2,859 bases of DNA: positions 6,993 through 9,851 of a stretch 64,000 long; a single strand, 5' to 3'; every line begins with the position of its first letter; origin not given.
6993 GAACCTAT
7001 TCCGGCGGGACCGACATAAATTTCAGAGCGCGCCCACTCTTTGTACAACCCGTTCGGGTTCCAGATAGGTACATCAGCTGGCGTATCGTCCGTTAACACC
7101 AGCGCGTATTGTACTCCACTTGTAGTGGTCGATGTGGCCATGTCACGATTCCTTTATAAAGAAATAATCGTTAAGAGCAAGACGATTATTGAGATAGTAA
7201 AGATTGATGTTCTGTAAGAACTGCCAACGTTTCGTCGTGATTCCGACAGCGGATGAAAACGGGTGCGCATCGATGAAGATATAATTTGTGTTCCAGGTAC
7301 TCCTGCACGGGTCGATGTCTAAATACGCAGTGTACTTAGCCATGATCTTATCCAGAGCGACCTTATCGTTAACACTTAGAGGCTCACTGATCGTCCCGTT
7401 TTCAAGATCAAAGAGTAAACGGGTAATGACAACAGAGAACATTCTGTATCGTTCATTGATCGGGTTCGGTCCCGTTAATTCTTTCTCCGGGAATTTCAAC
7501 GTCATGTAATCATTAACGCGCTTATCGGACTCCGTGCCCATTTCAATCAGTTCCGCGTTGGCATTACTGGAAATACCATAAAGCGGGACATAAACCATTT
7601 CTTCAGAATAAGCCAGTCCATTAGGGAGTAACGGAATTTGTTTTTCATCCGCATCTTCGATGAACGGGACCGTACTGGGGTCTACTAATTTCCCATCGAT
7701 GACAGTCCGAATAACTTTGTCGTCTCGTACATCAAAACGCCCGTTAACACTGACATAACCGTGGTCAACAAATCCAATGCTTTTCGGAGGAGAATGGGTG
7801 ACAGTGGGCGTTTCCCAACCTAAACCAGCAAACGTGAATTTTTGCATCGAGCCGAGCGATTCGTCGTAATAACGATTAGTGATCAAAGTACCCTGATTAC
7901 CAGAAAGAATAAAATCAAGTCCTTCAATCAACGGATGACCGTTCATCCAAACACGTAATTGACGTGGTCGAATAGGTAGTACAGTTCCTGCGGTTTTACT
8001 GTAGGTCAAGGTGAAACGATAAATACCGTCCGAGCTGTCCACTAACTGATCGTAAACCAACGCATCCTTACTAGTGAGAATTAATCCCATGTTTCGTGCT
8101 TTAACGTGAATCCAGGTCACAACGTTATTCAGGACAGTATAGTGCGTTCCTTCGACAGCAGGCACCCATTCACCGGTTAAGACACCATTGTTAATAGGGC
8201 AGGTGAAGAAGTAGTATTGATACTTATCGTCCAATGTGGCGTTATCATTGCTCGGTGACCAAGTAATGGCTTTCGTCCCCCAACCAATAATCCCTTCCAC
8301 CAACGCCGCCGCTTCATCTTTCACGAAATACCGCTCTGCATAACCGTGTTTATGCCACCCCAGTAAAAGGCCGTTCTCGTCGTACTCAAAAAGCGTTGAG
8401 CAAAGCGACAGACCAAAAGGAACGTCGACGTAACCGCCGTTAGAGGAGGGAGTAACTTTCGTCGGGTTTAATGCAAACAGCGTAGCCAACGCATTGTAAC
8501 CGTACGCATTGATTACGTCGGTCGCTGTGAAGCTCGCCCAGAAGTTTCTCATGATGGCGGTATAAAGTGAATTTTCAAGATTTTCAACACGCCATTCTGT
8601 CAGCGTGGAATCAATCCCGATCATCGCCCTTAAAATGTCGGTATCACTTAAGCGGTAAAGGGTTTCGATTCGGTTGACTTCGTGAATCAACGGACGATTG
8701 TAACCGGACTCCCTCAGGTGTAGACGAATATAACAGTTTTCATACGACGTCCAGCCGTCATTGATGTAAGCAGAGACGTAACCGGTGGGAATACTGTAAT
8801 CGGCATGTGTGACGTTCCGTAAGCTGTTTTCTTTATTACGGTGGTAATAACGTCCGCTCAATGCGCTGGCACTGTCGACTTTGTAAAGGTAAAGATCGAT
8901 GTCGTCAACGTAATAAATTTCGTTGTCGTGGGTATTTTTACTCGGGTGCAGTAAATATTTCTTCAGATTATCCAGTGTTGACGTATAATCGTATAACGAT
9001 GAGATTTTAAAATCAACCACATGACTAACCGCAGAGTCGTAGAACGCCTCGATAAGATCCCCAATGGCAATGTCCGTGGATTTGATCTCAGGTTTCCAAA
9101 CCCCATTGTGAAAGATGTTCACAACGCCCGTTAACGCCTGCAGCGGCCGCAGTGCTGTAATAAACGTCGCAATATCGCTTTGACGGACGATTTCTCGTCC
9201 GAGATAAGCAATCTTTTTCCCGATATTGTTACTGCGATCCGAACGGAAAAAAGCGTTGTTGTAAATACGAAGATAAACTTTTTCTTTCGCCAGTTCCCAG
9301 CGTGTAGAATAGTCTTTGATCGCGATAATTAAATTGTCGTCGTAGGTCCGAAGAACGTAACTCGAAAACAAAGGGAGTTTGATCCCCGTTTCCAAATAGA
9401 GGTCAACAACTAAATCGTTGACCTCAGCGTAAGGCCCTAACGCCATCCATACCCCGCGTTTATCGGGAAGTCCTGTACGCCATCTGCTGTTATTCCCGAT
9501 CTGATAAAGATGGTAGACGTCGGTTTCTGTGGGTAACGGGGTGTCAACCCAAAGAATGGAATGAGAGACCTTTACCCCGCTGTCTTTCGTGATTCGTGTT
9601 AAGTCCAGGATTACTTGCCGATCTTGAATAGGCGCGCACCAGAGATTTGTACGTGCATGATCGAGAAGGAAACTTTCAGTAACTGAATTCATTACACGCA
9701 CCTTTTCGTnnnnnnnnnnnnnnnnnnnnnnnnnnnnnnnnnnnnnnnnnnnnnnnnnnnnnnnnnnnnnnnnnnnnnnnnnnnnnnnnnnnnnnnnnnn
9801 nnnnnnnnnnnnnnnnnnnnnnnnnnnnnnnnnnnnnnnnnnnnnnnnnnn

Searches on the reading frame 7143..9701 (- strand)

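Call 12: search_protein_families(library=phrogs, proteins=[window:7143-9701:-], max_evalue=0.00001)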
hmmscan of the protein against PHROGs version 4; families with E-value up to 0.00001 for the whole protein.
window:7143-9701:- (852 aa): 1 family
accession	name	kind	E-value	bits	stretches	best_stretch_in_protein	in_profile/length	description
phrog_3184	-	unknown function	1.2e-262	874.6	1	9-851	2-847/848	-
